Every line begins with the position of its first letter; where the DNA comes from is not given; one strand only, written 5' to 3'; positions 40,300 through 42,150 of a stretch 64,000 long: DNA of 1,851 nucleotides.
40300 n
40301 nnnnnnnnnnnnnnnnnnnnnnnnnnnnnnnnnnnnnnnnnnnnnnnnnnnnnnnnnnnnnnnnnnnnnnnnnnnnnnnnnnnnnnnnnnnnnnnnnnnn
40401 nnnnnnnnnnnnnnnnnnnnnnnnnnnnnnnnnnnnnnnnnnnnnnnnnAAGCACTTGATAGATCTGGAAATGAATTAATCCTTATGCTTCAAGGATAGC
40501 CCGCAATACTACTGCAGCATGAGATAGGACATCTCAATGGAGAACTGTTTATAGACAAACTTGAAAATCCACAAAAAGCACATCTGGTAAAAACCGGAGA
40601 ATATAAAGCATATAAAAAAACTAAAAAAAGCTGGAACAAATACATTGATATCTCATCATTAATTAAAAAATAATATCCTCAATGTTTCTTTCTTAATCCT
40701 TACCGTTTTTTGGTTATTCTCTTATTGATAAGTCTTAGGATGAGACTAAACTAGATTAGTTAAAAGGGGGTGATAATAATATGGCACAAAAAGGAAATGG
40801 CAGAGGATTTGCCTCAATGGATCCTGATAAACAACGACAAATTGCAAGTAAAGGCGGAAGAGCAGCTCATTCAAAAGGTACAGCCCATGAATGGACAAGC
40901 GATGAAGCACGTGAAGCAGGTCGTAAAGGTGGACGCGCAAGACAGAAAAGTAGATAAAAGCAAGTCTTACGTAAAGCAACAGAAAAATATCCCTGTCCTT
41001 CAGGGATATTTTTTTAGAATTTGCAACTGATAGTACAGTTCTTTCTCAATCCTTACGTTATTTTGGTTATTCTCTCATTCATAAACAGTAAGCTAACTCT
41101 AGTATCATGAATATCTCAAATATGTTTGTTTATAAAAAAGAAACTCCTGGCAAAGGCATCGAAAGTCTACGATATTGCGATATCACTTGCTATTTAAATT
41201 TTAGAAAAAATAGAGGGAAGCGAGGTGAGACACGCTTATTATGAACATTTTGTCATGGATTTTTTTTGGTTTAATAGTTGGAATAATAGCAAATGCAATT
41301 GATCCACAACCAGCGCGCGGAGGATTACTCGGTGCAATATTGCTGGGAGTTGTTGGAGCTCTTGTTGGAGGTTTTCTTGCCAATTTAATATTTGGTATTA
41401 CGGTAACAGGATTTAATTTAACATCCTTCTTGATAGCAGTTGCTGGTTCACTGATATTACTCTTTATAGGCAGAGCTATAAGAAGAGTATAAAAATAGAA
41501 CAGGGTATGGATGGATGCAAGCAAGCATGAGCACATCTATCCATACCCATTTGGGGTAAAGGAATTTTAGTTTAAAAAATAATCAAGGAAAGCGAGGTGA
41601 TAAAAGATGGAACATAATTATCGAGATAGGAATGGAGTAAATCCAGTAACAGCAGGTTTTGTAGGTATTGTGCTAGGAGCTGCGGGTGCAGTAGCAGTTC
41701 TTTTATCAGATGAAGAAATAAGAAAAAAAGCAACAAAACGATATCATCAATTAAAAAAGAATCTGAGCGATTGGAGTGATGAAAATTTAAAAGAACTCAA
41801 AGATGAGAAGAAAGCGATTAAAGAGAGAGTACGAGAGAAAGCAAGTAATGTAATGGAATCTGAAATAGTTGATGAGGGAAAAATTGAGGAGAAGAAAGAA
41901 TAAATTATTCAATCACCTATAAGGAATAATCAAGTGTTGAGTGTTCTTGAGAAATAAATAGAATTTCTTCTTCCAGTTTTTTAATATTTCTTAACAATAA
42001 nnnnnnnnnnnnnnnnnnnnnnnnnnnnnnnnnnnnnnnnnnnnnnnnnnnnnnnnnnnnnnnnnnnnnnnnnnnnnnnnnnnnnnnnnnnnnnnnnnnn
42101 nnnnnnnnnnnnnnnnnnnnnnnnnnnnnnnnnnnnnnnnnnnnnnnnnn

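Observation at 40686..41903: Small stress-gene cluster (KGG protein, GlsB/YmgE, YtxH-like) with shared promoter/leader motif and flanking ~46-nt direct repeats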

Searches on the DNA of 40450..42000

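Call 8: search_rna_families(source=window, start=40450, end=42000, threshold=evalue, max_evalue=10, show_alignments=3)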
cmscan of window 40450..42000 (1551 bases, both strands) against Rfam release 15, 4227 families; matches with E-value up to 10: 6.
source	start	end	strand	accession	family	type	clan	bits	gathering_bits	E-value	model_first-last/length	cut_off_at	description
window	40978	41117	-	RF04182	GibS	Gene; sRNA;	-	20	115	6.5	1-142/142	no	GibS sRNA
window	40967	41013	+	RF00370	sroD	Gene; sRNA;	-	17.1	50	2.9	1-86/86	no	sroD RNA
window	41902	41984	+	RF01880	Xist_exon1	Gene; lncRNA;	-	15.9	50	0.18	1-85/85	no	X-chromosome inactivation gene exon 1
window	41678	41727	+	RF02060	STnc410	Gene; sRNA;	-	14.7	50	3.1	1-158/158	no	Enterobacterial sRNA STnc410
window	41057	41094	+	RF02377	SurA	Gene; sRNA;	-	11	100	4.8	175-212/279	no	SurA sRNA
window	40954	41015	+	RF02377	SurA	Gene; sRNA;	-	10.2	100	8.7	1-279/279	no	SurA sRNA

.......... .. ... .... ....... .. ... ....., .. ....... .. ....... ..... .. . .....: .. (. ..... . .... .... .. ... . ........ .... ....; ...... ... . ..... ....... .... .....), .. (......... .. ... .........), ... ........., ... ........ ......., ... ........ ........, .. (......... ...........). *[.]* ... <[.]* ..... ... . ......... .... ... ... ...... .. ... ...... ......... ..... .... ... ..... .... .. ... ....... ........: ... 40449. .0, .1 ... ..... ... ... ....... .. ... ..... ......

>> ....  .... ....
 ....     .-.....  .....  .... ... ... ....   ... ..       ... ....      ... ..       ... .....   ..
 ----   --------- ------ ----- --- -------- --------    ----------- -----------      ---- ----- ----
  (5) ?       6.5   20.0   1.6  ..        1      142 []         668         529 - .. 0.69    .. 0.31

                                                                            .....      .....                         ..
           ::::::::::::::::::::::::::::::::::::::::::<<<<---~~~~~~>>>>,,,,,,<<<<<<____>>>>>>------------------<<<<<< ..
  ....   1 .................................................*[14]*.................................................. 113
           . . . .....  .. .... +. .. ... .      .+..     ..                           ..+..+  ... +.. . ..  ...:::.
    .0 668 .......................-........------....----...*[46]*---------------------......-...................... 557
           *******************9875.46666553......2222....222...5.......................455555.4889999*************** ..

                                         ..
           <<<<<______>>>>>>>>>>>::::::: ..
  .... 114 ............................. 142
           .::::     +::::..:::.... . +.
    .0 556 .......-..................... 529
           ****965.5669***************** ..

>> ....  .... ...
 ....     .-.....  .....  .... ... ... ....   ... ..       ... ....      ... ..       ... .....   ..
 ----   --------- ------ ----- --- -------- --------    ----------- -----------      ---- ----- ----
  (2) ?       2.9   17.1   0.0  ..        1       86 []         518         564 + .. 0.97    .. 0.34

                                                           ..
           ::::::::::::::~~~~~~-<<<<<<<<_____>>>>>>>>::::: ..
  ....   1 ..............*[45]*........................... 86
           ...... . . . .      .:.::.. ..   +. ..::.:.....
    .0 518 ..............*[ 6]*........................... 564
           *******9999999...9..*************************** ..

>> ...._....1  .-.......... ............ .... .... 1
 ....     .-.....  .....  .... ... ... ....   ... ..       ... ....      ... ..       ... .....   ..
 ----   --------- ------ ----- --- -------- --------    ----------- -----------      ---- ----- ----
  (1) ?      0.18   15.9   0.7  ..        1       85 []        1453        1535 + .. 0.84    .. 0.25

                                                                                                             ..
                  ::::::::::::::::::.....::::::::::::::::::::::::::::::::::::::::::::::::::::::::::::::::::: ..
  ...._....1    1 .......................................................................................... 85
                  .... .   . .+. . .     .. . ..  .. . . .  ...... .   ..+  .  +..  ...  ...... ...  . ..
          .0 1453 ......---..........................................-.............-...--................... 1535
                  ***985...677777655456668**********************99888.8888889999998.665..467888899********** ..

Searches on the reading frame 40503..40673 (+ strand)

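Call 9: search_protein_families(library=pfam, proteins=[window:40503-40673:+], max_evalue=0.01)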
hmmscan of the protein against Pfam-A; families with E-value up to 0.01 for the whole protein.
window:40503-40673:+ (56 aa): 1 family
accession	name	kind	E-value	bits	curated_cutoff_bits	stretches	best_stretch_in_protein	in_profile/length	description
PF01327.26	Pep_deformylase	-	2.4e-05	24.4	22.8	1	1-25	131-155/156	Polypeptide deformylase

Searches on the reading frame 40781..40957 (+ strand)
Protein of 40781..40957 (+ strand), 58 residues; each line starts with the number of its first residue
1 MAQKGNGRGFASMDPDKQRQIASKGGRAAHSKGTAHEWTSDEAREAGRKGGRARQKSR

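Call 9: search_protein_families(library=pfam, proteins=[window:40781-40957:+], max_evalue=0.01)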
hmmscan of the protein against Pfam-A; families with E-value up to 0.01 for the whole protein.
window:40781-40957:+ (58 aa): 1 family
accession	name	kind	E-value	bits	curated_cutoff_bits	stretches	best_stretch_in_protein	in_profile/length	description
PF10685.14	KGG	-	5e-16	59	20.4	2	9-30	1-22/22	Stress-induced bacterial acidophilic repeat motif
